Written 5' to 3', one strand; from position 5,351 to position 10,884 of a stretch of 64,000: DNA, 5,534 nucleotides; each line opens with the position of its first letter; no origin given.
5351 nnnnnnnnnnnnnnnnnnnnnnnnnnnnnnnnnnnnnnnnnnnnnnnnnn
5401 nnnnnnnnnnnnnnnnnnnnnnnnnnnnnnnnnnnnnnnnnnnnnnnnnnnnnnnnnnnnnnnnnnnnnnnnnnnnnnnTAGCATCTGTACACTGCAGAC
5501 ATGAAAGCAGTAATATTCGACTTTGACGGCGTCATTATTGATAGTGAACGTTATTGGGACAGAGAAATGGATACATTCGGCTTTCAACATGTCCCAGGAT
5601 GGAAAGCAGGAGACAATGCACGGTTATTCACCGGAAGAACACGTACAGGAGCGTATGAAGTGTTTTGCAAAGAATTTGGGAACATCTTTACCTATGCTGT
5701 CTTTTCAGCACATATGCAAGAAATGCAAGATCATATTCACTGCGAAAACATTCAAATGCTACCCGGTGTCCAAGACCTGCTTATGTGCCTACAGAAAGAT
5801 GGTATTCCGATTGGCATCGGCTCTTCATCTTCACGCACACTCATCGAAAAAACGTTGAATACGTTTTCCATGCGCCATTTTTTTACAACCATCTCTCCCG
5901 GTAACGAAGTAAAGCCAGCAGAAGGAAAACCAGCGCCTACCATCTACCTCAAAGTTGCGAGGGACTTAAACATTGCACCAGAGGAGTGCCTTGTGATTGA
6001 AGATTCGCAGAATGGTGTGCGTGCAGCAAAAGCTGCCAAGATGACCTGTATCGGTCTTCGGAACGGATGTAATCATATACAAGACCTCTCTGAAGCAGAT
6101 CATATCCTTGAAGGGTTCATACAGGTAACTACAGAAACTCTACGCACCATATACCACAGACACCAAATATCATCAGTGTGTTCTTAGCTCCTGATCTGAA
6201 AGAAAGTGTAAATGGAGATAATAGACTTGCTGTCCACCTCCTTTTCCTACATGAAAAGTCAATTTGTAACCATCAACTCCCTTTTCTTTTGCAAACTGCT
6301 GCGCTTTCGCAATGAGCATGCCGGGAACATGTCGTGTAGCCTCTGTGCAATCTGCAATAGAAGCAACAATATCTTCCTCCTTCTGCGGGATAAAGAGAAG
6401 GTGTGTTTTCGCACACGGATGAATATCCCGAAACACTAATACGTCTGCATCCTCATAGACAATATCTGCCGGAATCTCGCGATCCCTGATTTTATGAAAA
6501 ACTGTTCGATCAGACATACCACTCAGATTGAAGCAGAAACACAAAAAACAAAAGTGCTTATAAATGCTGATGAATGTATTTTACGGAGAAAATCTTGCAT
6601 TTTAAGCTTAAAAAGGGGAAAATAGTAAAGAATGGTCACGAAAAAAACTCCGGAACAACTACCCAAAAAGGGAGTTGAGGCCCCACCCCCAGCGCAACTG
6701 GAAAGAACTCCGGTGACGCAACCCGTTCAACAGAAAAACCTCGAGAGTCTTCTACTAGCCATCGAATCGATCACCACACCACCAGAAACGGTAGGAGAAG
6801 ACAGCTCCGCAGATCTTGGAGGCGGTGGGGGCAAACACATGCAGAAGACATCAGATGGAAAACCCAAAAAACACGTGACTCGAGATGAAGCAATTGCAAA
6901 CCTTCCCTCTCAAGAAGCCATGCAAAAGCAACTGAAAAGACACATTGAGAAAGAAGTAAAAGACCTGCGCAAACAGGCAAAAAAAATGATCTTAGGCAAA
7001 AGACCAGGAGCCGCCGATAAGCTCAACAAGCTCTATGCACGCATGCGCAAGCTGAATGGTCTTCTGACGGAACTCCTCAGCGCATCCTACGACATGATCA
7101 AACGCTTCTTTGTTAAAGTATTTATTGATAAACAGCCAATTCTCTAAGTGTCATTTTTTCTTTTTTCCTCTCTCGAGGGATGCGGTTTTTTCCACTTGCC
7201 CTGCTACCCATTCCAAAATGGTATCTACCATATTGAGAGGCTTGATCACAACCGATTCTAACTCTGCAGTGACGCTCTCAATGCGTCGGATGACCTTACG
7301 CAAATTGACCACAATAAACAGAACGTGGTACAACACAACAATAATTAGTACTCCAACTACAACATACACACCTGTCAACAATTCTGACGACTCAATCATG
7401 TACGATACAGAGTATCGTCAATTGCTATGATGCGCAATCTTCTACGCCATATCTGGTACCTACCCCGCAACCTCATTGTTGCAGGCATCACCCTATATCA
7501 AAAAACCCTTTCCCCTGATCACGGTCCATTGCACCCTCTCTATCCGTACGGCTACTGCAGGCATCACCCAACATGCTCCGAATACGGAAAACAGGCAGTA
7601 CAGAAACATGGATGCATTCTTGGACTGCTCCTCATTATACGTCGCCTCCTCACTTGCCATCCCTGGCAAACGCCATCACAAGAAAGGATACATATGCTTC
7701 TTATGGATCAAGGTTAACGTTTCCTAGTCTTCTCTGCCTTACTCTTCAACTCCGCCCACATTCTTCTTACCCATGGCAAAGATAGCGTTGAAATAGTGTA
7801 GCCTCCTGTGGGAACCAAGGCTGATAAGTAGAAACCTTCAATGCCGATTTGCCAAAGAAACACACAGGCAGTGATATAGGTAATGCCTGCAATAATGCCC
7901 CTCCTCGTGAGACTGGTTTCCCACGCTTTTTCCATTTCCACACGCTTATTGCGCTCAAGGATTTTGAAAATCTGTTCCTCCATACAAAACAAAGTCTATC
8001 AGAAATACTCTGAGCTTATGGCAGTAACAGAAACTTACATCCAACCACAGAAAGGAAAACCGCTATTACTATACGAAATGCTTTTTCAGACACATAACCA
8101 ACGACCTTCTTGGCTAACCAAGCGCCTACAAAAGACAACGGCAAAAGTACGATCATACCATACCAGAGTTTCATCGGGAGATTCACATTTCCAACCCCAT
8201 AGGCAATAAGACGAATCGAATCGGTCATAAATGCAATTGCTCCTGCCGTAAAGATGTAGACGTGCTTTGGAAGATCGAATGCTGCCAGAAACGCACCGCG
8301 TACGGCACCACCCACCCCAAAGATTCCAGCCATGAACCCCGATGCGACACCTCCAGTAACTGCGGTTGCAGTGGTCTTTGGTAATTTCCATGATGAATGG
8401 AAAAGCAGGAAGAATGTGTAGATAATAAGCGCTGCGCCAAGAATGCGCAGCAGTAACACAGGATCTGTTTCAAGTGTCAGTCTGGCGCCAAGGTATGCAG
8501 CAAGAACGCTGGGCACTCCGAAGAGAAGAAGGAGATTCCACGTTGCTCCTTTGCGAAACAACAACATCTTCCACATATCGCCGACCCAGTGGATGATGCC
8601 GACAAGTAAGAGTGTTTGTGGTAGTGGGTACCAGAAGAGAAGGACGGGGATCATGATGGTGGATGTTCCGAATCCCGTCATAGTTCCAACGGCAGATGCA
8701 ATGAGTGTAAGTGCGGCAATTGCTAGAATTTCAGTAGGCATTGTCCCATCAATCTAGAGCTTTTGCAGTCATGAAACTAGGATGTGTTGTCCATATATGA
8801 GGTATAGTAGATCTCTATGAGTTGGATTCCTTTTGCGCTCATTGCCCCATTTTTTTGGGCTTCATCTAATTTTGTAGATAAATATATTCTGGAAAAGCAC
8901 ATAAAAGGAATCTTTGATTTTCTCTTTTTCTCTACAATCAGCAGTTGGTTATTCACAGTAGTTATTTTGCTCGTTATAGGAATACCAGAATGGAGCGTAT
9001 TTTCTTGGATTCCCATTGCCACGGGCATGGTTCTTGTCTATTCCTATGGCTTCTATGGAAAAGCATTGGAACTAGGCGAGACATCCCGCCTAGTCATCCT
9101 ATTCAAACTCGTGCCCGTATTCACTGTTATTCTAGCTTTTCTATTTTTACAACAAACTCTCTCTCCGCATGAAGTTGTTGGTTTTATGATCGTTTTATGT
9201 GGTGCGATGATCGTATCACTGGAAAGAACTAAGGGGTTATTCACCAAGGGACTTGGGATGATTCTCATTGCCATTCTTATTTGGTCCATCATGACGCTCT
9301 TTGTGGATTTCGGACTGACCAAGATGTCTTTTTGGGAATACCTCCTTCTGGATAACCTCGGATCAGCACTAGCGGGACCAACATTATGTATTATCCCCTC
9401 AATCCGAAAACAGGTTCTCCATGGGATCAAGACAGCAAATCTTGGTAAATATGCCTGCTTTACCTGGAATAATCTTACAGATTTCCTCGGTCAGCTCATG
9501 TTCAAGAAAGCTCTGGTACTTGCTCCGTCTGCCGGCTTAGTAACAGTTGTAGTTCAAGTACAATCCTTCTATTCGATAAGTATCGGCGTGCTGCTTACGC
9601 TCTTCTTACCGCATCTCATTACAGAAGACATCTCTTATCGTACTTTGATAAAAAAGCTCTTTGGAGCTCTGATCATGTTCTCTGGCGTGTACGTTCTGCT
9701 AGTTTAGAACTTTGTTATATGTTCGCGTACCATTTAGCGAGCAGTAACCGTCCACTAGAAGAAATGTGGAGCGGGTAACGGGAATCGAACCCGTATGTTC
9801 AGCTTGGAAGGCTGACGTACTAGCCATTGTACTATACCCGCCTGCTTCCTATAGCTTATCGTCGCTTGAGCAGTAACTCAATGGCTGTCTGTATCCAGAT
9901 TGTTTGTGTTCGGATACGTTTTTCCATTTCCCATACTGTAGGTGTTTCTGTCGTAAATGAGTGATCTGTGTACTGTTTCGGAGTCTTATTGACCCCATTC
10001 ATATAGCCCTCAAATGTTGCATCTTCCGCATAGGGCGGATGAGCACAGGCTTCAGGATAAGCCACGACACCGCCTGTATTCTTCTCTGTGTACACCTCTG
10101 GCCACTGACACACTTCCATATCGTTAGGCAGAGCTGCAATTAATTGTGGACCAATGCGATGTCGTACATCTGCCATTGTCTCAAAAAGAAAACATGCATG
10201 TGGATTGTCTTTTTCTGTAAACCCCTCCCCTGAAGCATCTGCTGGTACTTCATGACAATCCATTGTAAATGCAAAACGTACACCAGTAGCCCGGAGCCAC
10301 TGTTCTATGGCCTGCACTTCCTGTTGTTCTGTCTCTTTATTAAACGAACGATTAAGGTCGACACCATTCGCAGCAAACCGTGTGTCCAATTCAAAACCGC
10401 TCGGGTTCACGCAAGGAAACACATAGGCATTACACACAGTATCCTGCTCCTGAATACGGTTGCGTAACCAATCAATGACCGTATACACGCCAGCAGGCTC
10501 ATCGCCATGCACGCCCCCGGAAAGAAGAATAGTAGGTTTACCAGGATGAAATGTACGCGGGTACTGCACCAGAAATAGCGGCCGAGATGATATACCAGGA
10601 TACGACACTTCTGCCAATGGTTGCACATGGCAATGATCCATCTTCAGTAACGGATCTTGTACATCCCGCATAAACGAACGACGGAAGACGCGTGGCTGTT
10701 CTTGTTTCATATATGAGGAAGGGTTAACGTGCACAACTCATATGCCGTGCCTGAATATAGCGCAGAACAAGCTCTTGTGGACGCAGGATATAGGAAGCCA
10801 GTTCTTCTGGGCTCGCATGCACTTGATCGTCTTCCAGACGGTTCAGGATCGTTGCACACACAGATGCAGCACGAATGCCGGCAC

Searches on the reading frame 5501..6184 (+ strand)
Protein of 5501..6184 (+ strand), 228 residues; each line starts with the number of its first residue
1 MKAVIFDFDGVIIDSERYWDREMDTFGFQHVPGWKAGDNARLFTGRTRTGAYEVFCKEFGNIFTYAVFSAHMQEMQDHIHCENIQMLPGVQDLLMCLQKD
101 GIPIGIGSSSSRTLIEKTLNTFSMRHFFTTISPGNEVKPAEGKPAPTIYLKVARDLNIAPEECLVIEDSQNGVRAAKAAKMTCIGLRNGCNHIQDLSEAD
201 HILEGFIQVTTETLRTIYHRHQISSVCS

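Call 56: search_protein_families(library=pfam, proteins=[window:5501-6184:+], max_evalue=0.001)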
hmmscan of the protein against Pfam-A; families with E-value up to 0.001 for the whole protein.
window:5501-6184:+ (228 aa): 3 families
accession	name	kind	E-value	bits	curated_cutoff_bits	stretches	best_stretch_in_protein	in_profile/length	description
PF13419.12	HAD_2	-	2.4e-28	99.9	23.8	1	4-185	1-177/178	Haloacid dehalogenase-like hydrolase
PF00702.32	Hydrolase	-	4.3e-25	89.7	26.4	1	1-179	1-190/191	haloacid dehalogenase-like hydrolase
PF13242.12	Hydrolase_like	-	1.2e-07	32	22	1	142-201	3-67/75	HAD-hyrolase-like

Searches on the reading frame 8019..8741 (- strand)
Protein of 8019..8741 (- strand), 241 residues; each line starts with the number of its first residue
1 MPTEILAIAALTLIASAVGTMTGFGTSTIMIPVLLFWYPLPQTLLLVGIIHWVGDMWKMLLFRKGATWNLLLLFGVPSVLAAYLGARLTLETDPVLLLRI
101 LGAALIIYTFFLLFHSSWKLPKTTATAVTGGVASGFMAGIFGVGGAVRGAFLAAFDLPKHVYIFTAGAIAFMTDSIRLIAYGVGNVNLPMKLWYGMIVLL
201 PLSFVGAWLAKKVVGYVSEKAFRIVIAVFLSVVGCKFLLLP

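Call 56: search_protein_families(library=pfam, proteins=[window:8019-8741:-], max_evalue=0.001)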
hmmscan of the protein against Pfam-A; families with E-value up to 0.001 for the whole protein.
window:8019-8741:- (241 aa): 1 family
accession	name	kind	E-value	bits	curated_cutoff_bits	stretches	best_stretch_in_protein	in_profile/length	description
PF01925.25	TauE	-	1.4e-30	107.1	32.6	1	9-236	2-236/237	Sulfite exporter TauE/SafE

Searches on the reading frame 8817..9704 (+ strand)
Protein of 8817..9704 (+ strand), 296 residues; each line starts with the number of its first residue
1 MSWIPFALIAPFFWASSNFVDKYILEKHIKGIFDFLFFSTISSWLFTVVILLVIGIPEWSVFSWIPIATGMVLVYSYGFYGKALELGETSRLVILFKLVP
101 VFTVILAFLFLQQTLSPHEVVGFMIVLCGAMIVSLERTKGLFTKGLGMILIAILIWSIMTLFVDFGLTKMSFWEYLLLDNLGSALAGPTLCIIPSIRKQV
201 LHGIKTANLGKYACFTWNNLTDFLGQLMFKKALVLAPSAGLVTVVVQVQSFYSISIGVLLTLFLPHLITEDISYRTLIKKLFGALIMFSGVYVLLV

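Call 56: search_protein_families(library=pfam, proteins=[window:8817-9704:+], max_evalue=0.001)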
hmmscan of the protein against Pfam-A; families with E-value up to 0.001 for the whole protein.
window:8817-9704:+ (296 aa): 1 family
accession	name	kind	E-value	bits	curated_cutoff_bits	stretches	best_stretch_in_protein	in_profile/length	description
PF00892.27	EamA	-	4.8e-15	56.5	28.2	1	2-134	2-134/135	EamA-like transporter family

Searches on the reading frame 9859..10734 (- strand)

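Call 56: search_protein_families(library=pfam, proteins=[window:9859-10734:-], max_evalue=0.001)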
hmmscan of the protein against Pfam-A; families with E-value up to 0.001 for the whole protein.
window:9859-10734:- (292 aa): 3 families
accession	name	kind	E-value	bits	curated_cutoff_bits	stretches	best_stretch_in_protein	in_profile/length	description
PF24827.1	AstE_AspA_cat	-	1.2e-14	54.7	25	1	67-161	3-104/192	Succinylglutamate desuccinylase/Aspartoacylase catalytic domain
PF00246.29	Peptidase_M14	-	9.7e-08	32.4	21.6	1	63-138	43-140/286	Zinc carboxypeptidase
PF10994.13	DUF2817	-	0.00038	20.5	23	1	68-136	53-123/341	Protein of unknown function (DUF2817)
